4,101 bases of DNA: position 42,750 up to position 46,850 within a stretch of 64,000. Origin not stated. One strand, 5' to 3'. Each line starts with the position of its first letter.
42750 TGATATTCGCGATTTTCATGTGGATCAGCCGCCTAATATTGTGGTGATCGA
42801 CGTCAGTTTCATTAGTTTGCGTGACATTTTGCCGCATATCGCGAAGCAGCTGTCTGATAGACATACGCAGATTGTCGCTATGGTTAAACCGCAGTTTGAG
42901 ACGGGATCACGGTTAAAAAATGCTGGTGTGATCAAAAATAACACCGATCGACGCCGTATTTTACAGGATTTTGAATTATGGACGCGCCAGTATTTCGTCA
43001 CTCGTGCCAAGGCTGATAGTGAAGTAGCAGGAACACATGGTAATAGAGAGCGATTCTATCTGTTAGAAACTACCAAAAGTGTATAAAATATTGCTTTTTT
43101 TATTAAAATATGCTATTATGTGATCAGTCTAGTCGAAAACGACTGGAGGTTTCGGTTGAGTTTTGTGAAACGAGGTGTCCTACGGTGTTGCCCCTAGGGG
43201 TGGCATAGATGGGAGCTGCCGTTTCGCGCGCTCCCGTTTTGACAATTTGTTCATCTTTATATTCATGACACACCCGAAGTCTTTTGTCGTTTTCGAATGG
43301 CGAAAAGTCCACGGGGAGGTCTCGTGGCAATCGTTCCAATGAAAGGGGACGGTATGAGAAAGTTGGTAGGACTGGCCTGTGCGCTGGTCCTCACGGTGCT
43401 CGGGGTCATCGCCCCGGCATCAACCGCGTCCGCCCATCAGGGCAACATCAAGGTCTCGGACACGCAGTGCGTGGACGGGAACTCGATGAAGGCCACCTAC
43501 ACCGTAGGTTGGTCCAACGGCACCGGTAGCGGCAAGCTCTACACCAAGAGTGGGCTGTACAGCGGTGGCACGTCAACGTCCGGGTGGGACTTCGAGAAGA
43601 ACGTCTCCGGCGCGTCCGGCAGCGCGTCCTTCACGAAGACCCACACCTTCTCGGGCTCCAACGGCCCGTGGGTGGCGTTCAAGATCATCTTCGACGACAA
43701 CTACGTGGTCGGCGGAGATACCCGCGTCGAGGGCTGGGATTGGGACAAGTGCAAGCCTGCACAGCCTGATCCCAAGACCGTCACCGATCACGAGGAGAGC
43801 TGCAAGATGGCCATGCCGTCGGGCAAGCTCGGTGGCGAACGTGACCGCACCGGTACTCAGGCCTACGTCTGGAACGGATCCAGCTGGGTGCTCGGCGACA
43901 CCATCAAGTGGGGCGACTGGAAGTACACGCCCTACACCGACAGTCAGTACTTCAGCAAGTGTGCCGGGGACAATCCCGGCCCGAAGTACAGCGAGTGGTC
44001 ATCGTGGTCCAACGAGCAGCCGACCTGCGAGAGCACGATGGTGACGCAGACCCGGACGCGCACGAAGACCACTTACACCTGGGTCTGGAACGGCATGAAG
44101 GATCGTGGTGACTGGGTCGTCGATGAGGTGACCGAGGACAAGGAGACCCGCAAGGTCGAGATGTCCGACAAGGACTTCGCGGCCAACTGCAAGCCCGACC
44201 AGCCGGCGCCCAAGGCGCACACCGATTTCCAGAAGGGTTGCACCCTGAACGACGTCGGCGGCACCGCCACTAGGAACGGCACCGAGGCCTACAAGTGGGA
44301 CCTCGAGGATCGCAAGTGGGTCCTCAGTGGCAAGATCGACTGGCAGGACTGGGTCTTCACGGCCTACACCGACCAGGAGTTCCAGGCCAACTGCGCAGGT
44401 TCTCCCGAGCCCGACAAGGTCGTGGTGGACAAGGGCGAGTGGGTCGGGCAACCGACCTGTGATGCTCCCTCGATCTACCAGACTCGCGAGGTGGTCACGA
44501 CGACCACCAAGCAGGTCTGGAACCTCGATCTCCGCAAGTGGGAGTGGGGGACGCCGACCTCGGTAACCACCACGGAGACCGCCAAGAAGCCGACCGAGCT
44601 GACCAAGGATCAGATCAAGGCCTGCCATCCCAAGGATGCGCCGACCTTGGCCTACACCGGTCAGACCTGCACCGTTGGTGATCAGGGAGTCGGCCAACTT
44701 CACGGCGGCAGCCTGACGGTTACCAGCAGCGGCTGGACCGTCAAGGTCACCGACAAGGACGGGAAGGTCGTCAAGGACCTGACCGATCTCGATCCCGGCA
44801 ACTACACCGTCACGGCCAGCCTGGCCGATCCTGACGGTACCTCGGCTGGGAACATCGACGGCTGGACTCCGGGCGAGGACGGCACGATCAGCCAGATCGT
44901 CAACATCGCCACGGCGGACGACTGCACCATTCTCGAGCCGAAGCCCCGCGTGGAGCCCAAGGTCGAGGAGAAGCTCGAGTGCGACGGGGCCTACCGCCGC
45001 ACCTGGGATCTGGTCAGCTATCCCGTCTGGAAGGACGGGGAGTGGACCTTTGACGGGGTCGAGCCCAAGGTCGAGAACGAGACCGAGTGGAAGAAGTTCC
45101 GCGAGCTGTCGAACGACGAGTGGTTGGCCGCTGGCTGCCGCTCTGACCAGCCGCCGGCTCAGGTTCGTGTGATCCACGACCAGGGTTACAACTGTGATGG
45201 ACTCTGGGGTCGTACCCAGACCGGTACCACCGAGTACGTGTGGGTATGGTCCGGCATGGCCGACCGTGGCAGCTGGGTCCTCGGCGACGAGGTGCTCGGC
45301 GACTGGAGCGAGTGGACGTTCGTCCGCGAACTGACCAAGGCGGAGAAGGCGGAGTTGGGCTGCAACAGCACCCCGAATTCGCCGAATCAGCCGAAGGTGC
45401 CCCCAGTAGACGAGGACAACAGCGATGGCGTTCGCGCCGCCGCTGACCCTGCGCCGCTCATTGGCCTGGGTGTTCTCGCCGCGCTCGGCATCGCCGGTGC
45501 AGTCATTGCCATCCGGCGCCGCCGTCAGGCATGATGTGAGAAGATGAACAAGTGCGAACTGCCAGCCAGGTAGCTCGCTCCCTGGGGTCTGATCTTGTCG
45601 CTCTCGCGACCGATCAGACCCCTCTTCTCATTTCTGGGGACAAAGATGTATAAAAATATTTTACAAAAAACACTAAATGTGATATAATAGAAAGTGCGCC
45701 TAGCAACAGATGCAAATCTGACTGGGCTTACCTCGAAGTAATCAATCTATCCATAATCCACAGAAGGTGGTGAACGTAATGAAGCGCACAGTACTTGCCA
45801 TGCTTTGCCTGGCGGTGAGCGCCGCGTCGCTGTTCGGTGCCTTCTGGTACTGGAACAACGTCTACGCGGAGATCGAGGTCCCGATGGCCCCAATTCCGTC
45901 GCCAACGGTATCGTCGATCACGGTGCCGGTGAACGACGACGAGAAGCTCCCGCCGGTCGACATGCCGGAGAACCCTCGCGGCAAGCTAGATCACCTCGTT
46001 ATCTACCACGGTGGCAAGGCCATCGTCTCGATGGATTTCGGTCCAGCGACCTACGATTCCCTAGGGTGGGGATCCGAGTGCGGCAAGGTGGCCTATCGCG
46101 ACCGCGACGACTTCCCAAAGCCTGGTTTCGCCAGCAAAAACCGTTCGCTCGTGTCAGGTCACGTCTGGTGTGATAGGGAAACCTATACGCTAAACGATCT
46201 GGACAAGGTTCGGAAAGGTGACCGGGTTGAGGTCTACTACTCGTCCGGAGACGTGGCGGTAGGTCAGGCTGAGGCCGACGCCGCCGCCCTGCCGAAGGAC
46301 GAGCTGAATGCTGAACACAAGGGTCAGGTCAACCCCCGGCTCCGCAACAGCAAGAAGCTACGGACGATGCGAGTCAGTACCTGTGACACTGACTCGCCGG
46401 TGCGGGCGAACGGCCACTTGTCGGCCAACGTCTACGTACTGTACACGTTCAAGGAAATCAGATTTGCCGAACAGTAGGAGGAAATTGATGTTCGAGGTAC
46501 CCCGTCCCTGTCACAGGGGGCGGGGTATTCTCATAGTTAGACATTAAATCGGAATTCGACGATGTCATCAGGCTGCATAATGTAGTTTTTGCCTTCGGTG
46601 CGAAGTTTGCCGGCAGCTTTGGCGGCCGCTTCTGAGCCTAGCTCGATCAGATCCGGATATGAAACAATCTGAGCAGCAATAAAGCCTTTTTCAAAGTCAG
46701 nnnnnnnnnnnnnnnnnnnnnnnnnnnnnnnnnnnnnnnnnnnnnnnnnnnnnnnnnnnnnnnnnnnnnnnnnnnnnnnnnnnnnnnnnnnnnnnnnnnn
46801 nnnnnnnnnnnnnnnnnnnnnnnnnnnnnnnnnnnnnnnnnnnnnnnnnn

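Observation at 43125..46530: High-G+C island 2: Cys/Trp-repeat surface protein plus sortase-like enzyme inserted between tlyA and ychF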

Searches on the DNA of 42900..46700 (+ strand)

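Call 74: search_rna_families(source=window, start=42900, end=46700, threshold=evalue, max_evalue=1)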
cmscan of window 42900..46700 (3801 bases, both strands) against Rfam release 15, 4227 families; matches with E-value up to 1: 2.
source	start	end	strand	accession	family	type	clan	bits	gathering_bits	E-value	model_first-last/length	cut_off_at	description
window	43581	43644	-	RF00363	mir-BART1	Gene; miRNA;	CL00097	25.8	70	0.018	1-70/70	no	mir-BART1 microRNA precursor family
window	44385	44470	-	RF00622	CPEB3_ribozyme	Gene; ribozyme;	-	19.2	35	0.12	1-78/78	no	Mammalian CPEB3 ribozyme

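Call 79: search_rna_families(sources=[L001, L007, L008, L011, L012, L013, L018], threshold=gathering)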
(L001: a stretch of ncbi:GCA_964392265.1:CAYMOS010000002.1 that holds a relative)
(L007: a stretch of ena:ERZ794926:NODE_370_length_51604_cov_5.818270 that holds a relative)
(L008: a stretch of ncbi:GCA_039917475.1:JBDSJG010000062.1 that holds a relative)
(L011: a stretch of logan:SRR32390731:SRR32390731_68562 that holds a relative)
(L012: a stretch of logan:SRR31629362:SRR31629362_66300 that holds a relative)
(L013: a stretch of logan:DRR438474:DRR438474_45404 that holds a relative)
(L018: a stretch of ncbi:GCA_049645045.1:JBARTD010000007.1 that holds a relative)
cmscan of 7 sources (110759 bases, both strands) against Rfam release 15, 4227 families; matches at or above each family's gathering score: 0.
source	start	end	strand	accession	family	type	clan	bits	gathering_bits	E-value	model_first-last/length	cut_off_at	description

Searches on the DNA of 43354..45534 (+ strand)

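Call 48: search_dna_similar(query=L009:1-8000:+, collection=phages, mode=distant)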
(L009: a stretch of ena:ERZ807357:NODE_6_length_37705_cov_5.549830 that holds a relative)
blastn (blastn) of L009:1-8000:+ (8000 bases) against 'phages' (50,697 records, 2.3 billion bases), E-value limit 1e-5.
Records with a match: 3; places in all: 3; records where one place covers at least 80% of the query: 0.
Best place of each record, by identity: 80-90% 1; 60-80% 2.
By first word of the organism name: Gordonia 2; Mycobacterium 1.
By host as written in the record: Gordonia terrae 3612 2; Mycobacterium smegmatis mc2 155 1.
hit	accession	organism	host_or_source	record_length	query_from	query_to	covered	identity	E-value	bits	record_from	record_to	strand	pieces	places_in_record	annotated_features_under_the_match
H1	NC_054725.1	Gordonia phage Skog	Gordonia terrae 3612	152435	3575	3688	1%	75.0%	3e-6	64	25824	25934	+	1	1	64: hypothetical protein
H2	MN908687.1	Gordonia phage Skog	Gordonia terrae 3612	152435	3575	3688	1%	75.0%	3e-6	64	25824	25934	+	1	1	64: hypothetical protein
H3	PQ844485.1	Mycobacterium phage Hashim76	Mycobacterium smegmatis mc2 155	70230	22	86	1%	84.6%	1e-9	73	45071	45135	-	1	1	54: hypothetical protein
